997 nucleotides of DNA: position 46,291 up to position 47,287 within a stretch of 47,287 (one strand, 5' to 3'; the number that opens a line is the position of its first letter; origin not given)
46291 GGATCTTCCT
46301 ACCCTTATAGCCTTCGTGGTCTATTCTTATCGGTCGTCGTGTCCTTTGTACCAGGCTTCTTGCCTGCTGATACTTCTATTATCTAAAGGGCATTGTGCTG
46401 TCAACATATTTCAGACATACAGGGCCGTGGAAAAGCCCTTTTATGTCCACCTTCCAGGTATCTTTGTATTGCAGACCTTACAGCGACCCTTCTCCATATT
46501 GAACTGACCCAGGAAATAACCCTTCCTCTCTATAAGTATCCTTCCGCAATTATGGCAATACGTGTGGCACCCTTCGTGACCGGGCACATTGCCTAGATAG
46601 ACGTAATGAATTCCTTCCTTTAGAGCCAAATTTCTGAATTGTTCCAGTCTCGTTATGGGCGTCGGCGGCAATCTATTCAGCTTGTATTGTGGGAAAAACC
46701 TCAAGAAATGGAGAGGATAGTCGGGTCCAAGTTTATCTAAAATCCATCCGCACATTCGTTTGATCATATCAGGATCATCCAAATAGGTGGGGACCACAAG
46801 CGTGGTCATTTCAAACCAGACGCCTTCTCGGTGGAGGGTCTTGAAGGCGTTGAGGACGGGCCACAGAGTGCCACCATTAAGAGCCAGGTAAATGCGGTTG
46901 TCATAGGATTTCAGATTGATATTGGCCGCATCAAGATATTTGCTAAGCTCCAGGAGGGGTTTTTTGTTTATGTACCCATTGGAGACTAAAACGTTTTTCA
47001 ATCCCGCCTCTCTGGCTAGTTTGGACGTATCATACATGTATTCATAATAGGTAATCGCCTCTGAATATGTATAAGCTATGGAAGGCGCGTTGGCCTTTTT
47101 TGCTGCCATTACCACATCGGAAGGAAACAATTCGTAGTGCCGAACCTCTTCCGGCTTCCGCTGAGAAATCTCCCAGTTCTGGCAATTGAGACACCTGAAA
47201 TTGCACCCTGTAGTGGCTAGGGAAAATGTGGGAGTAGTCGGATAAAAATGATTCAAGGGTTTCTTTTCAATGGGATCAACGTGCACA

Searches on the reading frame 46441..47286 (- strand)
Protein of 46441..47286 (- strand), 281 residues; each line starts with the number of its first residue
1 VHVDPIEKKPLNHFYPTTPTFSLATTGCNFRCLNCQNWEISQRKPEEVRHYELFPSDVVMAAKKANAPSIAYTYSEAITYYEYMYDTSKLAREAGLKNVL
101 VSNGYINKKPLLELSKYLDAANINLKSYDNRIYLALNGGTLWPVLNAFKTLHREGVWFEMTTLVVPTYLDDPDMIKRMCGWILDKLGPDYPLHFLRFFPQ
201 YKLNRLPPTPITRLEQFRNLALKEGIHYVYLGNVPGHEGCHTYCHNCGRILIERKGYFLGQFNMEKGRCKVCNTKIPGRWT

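Call 9: search_protein_families(library=pfam, proteins=[window:46441-47286:-], max_evalue=0.001)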
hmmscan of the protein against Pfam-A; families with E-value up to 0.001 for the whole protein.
window:46441-47286:- (281 aa): 1 family
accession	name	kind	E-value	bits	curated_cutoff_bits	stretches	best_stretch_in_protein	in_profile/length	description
PF04055.27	Radical_SAM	-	1.7e-16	61.3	29.5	1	25-171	4-157/166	Radical SAM superfamily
